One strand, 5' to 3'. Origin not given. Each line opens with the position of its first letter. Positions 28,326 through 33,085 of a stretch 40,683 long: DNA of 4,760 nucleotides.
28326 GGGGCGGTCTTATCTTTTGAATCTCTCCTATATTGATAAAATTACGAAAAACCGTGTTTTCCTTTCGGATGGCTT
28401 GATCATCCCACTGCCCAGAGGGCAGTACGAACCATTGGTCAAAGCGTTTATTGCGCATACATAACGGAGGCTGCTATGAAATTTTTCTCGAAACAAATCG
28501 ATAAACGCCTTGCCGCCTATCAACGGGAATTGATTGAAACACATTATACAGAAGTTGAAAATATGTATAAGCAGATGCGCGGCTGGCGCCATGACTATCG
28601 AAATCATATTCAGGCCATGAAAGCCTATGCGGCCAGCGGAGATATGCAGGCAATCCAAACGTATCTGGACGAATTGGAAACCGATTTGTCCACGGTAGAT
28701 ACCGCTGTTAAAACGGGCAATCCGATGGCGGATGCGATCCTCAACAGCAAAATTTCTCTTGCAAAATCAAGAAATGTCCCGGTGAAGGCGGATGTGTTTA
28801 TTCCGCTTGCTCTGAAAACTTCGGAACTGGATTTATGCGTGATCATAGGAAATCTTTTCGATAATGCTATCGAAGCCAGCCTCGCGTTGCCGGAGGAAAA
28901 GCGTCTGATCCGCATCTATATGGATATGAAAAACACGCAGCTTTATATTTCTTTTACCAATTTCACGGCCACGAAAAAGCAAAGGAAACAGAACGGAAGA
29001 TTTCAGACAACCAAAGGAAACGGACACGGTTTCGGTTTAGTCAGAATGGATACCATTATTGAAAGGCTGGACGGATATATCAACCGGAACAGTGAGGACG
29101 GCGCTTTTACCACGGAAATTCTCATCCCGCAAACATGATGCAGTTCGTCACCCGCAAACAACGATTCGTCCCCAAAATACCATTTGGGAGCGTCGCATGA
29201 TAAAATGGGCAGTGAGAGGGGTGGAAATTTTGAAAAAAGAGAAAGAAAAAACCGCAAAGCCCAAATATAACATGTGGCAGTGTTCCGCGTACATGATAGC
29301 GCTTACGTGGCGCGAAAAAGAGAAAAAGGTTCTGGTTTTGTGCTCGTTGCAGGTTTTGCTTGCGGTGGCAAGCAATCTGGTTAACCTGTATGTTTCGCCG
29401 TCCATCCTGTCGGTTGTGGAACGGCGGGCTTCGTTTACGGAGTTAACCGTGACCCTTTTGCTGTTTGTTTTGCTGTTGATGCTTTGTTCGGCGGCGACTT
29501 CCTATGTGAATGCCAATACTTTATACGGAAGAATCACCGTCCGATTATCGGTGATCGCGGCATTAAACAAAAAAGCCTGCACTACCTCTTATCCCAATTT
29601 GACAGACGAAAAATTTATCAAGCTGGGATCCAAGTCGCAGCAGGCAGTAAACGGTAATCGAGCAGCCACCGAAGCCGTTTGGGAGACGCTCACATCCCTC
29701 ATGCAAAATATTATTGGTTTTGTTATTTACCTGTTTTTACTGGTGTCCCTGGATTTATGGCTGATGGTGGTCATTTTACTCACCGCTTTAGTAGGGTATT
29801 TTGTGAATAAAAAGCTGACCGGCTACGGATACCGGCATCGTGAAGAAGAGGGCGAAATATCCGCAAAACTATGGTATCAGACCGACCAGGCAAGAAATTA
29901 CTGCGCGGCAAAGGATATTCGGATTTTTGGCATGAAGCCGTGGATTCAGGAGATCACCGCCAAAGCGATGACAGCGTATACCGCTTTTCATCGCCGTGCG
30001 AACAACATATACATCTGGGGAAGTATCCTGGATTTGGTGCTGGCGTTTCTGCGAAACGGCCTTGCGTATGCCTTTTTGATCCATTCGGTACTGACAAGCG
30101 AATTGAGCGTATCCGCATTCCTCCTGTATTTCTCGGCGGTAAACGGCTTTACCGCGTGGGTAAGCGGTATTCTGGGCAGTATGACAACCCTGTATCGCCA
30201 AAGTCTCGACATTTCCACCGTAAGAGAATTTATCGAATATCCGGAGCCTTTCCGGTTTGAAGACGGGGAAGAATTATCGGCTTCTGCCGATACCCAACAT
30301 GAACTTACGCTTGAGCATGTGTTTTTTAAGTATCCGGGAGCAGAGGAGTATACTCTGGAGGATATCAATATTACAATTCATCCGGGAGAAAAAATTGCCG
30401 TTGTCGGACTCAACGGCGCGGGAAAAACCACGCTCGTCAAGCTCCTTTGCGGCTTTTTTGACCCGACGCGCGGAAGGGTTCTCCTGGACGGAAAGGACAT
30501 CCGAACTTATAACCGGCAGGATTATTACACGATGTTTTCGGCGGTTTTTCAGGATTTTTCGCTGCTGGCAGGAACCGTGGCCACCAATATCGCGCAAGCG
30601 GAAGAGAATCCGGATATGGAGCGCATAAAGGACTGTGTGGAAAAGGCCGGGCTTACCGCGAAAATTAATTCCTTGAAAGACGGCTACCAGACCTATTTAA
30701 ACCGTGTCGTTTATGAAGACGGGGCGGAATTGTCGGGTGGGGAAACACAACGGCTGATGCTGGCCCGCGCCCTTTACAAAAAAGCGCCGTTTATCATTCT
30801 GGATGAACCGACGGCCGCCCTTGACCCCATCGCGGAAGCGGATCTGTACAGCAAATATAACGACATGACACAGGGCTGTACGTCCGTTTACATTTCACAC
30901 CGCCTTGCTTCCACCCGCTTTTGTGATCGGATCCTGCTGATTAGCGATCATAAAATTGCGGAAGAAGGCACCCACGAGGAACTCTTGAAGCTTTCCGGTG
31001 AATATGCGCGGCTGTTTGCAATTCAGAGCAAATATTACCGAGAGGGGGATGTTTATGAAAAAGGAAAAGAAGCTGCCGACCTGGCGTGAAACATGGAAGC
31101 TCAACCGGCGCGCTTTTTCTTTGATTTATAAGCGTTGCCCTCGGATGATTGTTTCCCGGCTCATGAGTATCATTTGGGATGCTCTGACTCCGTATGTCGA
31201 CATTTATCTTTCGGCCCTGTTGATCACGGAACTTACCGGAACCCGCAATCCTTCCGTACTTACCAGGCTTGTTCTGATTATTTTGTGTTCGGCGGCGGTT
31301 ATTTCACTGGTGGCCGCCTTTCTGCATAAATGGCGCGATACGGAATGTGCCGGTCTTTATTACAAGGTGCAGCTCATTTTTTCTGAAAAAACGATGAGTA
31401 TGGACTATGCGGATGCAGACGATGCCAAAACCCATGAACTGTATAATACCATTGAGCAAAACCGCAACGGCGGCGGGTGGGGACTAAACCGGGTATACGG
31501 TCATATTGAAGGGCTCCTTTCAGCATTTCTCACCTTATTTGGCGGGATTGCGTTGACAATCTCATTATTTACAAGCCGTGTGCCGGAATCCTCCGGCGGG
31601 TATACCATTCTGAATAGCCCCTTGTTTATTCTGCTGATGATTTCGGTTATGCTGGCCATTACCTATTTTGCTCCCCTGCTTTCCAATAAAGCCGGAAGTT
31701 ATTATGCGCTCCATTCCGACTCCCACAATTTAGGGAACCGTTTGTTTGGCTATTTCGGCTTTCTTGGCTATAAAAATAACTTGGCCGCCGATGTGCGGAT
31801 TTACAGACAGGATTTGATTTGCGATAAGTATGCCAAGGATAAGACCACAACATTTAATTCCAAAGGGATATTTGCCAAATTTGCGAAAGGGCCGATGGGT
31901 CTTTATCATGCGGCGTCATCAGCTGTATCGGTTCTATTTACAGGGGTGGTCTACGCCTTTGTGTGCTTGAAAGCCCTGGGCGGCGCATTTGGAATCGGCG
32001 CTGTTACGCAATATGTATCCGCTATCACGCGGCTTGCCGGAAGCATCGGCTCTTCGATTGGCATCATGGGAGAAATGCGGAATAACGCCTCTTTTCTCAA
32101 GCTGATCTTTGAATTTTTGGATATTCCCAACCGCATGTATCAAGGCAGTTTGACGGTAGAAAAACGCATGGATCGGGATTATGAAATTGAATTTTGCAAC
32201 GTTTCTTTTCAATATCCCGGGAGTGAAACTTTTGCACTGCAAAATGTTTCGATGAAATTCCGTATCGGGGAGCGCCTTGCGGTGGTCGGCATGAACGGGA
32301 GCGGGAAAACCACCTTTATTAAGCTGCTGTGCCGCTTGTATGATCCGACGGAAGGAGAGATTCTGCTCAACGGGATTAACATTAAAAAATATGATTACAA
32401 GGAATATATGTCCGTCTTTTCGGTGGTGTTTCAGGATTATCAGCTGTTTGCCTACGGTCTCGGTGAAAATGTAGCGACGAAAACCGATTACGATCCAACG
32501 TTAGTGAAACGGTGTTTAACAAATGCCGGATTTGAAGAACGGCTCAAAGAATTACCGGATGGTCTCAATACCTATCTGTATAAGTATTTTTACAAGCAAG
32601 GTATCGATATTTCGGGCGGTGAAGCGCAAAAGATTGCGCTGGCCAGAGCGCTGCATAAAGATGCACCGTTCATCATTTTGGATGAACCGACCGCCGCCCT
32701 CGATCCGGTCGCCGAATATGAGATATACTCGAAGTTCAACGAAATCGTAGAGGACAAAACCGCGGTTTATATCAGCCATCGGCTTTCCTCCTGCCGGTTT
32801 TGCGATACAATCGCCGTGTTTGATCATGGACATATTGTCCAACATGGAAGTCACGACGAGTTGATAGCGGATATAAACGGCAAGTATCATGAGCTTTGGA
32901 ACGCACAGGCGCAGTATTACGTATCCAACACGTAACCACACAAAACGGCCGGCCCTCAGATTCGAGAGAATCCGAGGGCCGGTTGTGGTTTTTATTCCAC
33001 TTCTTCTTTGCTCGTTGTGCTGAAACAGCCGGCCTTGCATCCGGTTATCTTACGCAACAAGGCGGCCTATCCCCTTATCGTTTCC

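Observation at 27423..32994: LytTR regulator plus an AgrC-type kinase with no membrane sensor plus two fused ABC exporters: a possible transporter-coupled or cytosolic-input signalling cassette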

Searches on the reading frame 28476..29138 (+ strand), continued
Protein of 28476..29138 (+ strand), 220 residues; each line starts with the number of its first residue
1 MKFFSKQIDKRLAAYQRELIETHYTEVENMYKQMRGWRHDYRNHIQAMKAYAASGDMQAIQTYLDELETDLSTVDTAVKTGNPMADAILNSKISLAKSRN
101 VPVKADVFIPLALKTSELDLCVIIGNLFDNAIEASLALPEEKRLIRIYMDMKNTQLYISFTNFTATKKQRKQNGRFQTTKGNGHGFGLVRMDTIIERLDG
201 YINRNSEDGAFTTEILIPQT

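Call 55: predict_structure(alignment_id=A1)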
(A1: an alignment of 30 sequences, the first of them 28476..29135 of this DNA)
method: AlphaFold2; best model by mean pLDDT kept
length: 220 residues; sequences in the alignment: 30
mean_pLDDT: 64.9   pTM: 0.58
mean pLDDT of the five models: 64.9, 58.7, 51.3, 44.0, 42.1
residues with pLDDT >= 90: 0; 70-90: 104; 50-70: 61; < 50: 55
segments of 3 or more residues with pLDDT < 50: 1-42, 70-75, 183-187
pLDDT, mean of each block of 10 residues (from residue 1): 45 39 36 36 57 70 60 54 73 79 78 74 79 81 85 81 59 57 52 82 71 81
secondary structure, 60 per line:
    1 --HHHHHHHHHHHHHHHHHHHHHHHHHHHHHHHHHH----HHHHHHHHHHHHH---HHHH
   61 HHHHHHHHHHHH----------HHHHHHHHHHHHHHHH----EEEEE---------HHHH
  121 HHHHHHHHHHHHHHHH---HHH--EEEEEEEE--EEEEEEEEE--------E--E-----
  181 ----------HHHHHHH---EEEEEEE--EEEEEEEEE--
elements in order: H3-36 H41-53 H57-72 H83-98 E103-107 H117-136 E145-152 E155-163 H191-197 E201-207 E210-218
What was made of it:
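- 28476..29138 (+): Soluble AgrC-type (HPK10) histidine kinase core, 220 aa. An N-terminal helix (residues 3-36) runs into the H-box (His39), followed by DHp helix 2 and the CA domain. There is no transmembrane or sensor domain. AF2 secondary structure call 55.
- On HPK10 / AgrC-type histidine kinases: Only a helix of residues 3-36 precedes the H-box (call 55).
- The AF2 model shows one continuous helix, residues 3-36, running into the H-box and nothing else before the CA domain (call 55).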

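Call 58: fold_search(model_id=the predicted structure, library=pdb)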
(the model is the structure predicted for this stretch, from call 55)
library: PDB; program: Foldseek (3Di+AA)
matches with E <= 10: 1022; with E <= 0.001: 330
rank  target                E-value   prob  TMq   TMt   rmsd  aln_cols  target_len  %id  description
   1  6e52_A                7.8e-12  1.00  0.61  0.56  12.6       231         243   21  Chimeric structure of Saccharomyces cerevisiae GCN4 leucine zipper fused to Staphylococcus aureus AgrC cytoplasmic his (released 2019-02-27)
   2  6e95_A                1.5e-11  1.00  0.61  0.56  12.6       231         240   21  Chimeric structure of Saccharomyces cerevisiae GCN4 leucine zipper fused to Staphylococcus aureus AgrC cytoplasmic his (released 2019-02-27)
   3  6rh0_B                1.8e-09  1.00  0.49  0.46  13.6       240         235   16  Revisiting pH-gated conformational switch. Complex HK853-RR468 pH 5.5 (released 2020-02-19)
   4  6e52_B                2.4e-09  1.00  0.51  0.49  12.0       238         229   21  Chimeric structure of Saccharomyces cerevisiae GCN4 leucine zipper fused to Staphylococcus aureus AgrC cytoplasmic his (released 2019-02-27)
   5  6rh8_A                3.6e-09  1.00  0.48  0.45  13.9       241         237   15  Revisiting pH-gated conformational switch. Complex HK853 mutant H260A -RR468 mutant D53A pH 5.3 (released 2020-02-19)
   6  6rh0_A                4.6e-09  1.00  0.49  0.47  13.9       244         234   15  Revisiting pH-gated conformational switch. Complex HK853-RR468 pH 5.5 (released 2020-02-19)
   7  6azr_A                7.0e-09  1.00  0.46  0.44  12.8       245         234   15  Crystal structure of the T264A HK853cp-BeF3-RR468 complex (released 2017-12-27)
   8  4zki_B                8.4e-09  1.00  0.48  0.50  10.9       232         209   17  The crystal structure of Histidine Kinase YycG with ADP (released 2016-05-04)
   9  9eut_A                1.2e-08  1.00  0.51  0.18  12.6       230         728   15  Cryo-EM structure of the full-length Pseudomonas aeruginosa bacteriophytochrome in its Pr state (released 2024-09-04)
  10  5uht_A                1.4e-08  1.00  0.48  0.45  12.3       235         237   16  Structure of the Thermotoga maritima HK853-BeF3-RR468 complex at pH 5.0 (released 2017-12-27)
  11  6rgz_A                1.7e-08  1.00  0.47  0.44  12.8       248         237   16  Revisiting pH-gated conformational switch. Complex HK853-RR468 pH 6.5 (released 2020-02-19)
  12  9jfj_C                2.1e-08  1.00  0.48  0.46  12.9       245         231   19  Crystal structure of the cytoplasmic domain of ZraS in ADP-bound form (released 2025-03-26)
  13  3dge_A                2.2e-08  1.00  0.48  0.45  12.3       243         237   16  Structure of a histidine kinase-response regulator complex reveals insights into Two-component signaling and a novel c (released 2009-07-07)
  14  4u7o_B                2.3e-08  1.00  0.51  0.51  11.1       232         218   17  Active histidine kinase bound with ATP (released 2015-09-02)
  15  4jas_A                2.3e-08  1.00  0.51  0.48  12.0       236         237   17  Structural basis of a rationally rewired protein-protein interface (HK853mutant A268V, A271G, T275M, V294T and D297E a (released 2013-09-04)
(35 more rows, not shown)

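Call 64: search_protein_families(library=pfam, proteins=[L103:8769-9476:+, L103:10576-11385:+, L103:11424-12293:+, L103:5937-7187:+, L145:6145-7137:+, L145:9939-11600:-, L145:12011-13180:-, L161:4869-7088:-, L161:9171-9935:-, L161:13240-15057:-], max_evalue=0.0001)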
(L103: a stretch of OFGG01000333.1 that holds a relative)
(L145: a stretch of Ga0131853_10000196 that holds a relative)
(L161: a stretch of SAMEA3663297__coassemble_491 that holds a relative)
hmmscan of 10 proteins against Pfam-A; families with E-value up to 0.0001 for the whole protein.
L103:8769-9476:+ (235 aa): 0 families

L103:10576-11385:+ (269 aa): 4 families
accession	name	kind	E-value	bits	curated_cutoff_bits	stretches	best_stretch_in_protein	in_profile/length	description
PF12849.12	PBP_like_2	-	3e-45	155.5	27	1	25-254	8-267/267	PBP superfamily domain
PF12727.12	PBP_like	-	4.5e-17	62.3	27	1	46-203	2-158/193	PBP superfamily domain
PF13531.11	SBP_bac_11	-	3.9e-14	53.4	25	1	34-263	6-225/227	Bacterial extracellular solute-binding protein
PF01547.30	SBP_bac_1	-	1.8e-07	31.9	26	0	38-153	12-151/307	Bacterial extracellular solute-binding protein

L103:11424-12293:+ (289 aa): 1 family
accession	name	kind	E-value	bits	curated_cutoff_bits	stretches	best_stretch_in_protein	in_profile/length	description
PF00528.27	BPD_transp_1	-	8.2e-14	52.2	26.4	1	84-284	1-175/184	Binding-protein-dependent transport system inner membrane component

L103:5937-7187:+ (416 aa): 1 family
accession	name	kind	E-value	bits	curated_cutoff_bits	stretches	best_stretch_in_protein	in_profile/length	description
PF00144.29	Beta-lactamase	-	1.2e-54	186.1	27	1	11-398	5-313/329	Beta-lactamase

L145:6145-7137:+ (330 aa): 2 families
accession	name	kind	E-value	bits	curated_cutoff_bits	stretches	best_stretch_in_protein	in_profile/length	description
PF13411.12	MerR_1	-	2e-13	50.7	21.6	1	5-71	2-67/69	MerR HTH family regulatory protein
PF00376.29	MerR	-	2.5e-09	37.2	28.2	1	5-42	1-38/38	MerR family regulatory protein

L145:9939-11600:- (553 aa): 4 families
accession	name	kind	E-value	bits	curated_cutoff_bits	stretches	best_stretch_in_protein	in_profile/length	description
PF00239.26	Resolvase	-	4e-26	92.3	23.3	1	8-156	1-144/145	Resolvase, N terminal domain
PF07508.19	Recombinase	-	1.5e-25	89.8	21.1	1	180-300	1-99/102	Recombinase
PF14287.11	DUF4368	-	1.3e-14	54.5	25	1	471-536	2-67/67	Domain of unknown function (DUF4368)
PF13408.12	Zn_ribbon_recom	-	1.2e-06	29.3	25.3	1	314-379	1-58/58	Recombinase zinc beta ribbon domain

L145:12011-13180:- (389 aa): 1 family
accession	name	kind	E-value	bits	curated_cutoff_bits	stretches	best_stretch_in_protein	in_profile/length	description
PF05065.19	Phage_capsid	-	4e-85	286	24.2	1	115-385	1-279/280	Phage capsid family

L161:4869-7088:- (739 aa): 2 families
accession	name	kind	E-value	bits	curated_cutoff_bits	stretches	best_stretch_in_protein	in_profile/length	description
PF07228.17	SpoIIE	-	4.5e-51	174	25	1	398-589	1-191/192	Stage II sporulation protein E (SpoIIE)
PF13581.12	HATPase_c_2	-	5.5e-24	85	27.4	1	609-736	1-127/127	Histidine kinase-like ATPase domain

L161:9171-9935:- (254 aa): 1 family
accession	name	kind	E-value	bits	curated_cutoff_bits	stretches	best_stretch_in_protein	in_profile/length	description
PF08967.16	ENCP4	-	4.5e-05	23.9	31.4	0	117-174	17-71/81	Putative type 4B encapsulin shell protein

L161:13240-15057:- (605 aa): 3 families
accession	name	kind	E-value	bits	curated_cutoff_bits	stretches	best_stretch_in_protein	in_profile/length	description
PF01380.27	SIS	-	1.4e-52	177.4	25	2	284-411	1-129/131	SIS domain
PF13522.11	GATase_6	-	2.9e-16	60.1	27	1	66-188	11-129/130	Glutamine amidotransferase domain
PF13537.11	GATase_7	-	1.4e-12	48.1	25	1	90-193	21-121/123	Glutamine amidotransferase domain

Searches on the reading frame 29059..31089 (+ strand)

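Call 3: search_protein_families(library=pfam, proteins=[window:29059-31089:+], max_evalue=0.01)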
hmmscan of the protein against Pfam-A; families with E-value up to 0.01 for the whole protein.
window:29059-31089:+ (676 aa): 4 families
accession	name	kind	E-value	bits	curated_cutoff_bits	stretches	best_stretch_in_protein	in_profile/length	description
PF00005.33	ABC_tran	-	1.4e-32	113.6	25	1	433-586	1-137/137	ABC transporter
PF02463.25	SMC_N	-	4e-06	26.9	40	1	438-627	20-210/220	RecF/RecN/SMC N terminal domain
PF13304.12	AAA_21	-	0.0013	19.3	27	0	447-468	3-41/304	AAA domain, putative AbiEii toxin, Type IV TA system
PF00664.28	ABC_membrane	-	0.0093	16.1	28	1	206-362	118-268/274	ABC transporter transmembrane region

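Call 4: search_protein_families(library=ncbifam, proteins=[window:29059-31089:+], max_evalue=0.01)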
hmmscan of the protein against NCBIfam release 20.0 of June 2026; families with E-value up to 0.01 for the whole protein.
window:29059-31089:+ (676 aa): 189 families (the best 25 are shown)
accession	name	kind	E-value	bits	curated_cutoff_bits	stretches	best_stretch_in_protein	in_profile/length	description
TIGR02203.1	MsbA_lipidA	equivalog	1.5e-69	235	602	1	87-657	11-570/572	lipid A export permease/ATP-binding protein MsbA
TIGR03796.1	NHLM_micro_ABC1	equivalog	6.8e-67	226.2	853.3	1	86-653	150-709/710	NHLP family bacteriocin export ABC transporter peptidase/permease/ATPase subunit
TIGR01846.1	type_I_sec_HlyB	subfamily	8.8e-62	209.4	725.55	1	211-657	257-693/694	type I secretion system permease/ATPase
TIGR02204.1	MsbA_rel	hypoth_equivalog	1.5e-61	208.8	780.4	1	343-656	266-575/576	ABC transporter, permease/ATP-binding protein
TIGR03375.1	type_I_sec_LssB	subfamily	3.5e-60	204.1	693.1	1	401-644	451-690/696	type I secretion system permease/ATPase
TIGR03797.1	NHLM_micro_ABC2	equivalog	1.1e-58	199.3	709.4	1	80-656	127-685/686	NHLP bacteriocin export ABC transporter permease/ATPase subunit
NF008381.0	PRK11176.1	equivalog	4.6e-56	190.4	867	1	210-656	145-579/582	lipid A ABC transporter ATP-binding protein/permease MsbA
NF010178.0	PRK13657.1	equivalog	7.4e-56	189.8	733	1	389-656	307-570/588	glucan ABC transporter ATP-binding protein/ permease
TIGR01842.1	type_I_sec_PrtD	subfamily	3.1e-55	187.8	510.15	1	100-644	13-542/544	type I secretion system permease/ATPase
TIGR02857.1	CydD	equivalog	8e-55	186.8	435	1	406-626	312-527/529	thiol reductant ABC exporter subunit CydD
TIGR02868.1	CydC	equivalog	1.6e-54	185.4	329.05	1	225-616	149-530/530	thiol reductant ABC exporter subunit CydC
NF008364.0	PRK11160.1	equivalog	2.7e-54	184.8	630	1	217-652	144-571/575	heme ABC transporter ATP-binding protein/permease CydC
NF045513.1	HepA_fam_ABC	equivalog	4.8e-54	183.8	725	1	208-656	169-609/610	heterocyst formation ABC transporter subunit HepA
TIGR00958.1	3a01208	subfamily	3.6e-51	174.3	874.6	1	37-652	119-710/711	antigen peptide transporter 2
NF052233.1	CphA_assoc_ABC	equivalog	4.8e-51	174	880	1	412-662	505-749/766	cyanophycin metabolism-associated ABC transporter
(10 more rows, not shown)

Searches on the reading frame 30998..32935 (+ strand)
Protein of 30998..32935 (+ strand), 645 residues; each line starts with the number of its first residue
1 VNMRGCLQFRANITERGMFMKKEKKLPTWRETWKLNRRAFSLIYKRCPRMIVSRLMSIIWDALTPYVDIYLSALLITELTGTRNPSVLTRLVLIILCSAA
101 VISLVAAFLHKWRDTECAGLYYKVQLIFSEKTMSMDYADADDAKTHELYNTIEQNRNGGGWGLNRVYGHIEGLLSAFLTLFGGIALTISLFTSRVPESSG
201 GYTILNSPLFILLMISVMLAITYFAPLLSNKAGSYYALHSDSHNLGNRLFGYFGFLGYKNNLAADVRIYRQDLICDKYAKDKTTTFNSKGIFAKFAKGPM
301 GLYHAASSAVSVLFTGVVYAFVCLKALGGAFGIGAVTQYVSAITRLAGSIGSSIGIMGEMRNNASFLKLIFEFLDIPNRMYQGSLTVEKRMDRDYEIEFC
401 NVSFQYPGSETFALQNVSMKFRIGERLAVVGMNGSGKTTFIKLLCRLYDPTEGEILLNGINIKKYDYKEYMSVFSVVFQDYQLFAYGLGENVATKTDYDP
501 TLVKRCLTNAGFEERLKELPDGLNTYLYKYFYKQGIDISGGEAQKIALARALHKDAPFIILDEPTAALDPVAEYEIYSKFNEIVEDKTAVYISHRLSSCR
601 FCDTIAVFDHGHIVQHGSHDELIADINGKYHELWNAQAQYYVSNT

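Call 3: search_protein_families(library=pfam, proteins=[window:30998-32935:+], max_evalue=0.01)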
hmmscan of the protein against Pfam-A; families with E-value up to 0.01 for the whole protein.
window:30998-32935:+ (645 aa): 3 families
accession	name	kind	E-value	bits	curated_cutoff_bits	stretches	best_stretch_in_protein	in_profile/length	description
PF00005.33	ABC_tran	-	8.8e-29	101.3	25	1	414-566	1-137/137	ABC transporter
PF02463.25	SMC_N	-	1.1e-05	25.4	40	0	455-603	111-206/220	RecF/RecN/SMC N terminal domain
PF13304.12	AAA_21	-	2e-05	25.3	27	0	428-444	3-19/304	AAA domain, putative AbiEii toxin, Type IV TA system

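Call 4: search_protein_families(library=ncbifam, proteins=[window:30998-32935:+], max_evalue=0.01)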
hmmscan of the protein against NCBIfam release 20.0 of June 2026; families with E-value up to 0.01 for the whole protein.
window:30998-32935:+ (645 aa): 189 families (the best 25 are shown)
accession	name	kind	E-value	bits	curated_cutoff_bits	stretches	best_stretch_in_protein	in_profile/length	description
TIGR02203.1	MsbA_lipidA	equivalog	1.9e-67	228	602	1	302-638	240-570/572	lipid A export permease/ATP-binding protein MsbA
TIGR02204.1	MsbA_rel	hypoth_equivalog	2e-62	211.7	780.4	1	325-634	266-572/576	ABC transporter, permease/ATP-binding protein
TIGR03375.1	type_I_sec_LssB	subfamily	4.1e-59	200.5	693.1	1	327-626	397-692/696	type I secretion system permease/ATPase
NF010178.0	PRK13657.1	equivalog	2.7e-58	197.8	733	1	307-638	249-571/588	glucan ABC transporter ATP-binding protein/ permease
NF008381.0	PRK11176.1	equivalog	3.6e-58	197.3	867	1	323-637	271-579/582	lipid A ABC transporter ATP-binding protein/permease MsbA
NF008364.0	PRK11160.1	equivalog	1.2e-54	185.9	630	1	390-634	332-572/575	heme ABC transporter ATP-binding protein/permease CydC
NF045513.1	HepA_fam_ABC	equivalog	4.1e-54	184.1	725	1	307-636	286-608/610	heterocyst formation ABC transporter subunit HepA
TIGR01846.1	type_I_sec_HlyB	subfamily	5.2e-53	180.4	725.55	1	369-638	430-693/694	type I secretion system permease/ATPase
NF052233.1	CphA_assoc_ABC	equivalog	7.8e-52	176.6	880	1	317-639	430-745/766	cyanophycin metabolism-associated ABC transporter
TIGR03796.1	NHLM_micro_ABC1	equivalog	2.9e-51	174.5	853.3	1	308-633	384-708/710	NHLP family bacteriocin export ABC transporter peptidase/permease/ATPase subunit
TIGR00958.1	3a01208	subfamily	2.8e-48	164.7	874.6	1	355-632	439-709/711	antigen peptide transporter 2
TIGR02857.1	CydD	equivalog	3.5e-48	164.9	435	1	367-606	294-527/529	thiol reductant ABC exporter subunit CydD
TIGR02868.1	CydC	equivalog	1.3e-47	162.7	329.05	1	388-596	325-530/530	thiol reductant ABC exporter subunit CydC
TIGR03797.1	NHLM_micro_ABC2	equivalog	5.1e-47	160.8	709.4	1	304-637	362-685/686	NHLP bacteriocin export ABC transporter permease/ATPase subunit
TIGR01193.1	bacteriocin_ABC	subfamily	3.3e-45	154.8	523.85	1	389-635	466-707/708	peptide cleavage/export ABC transporter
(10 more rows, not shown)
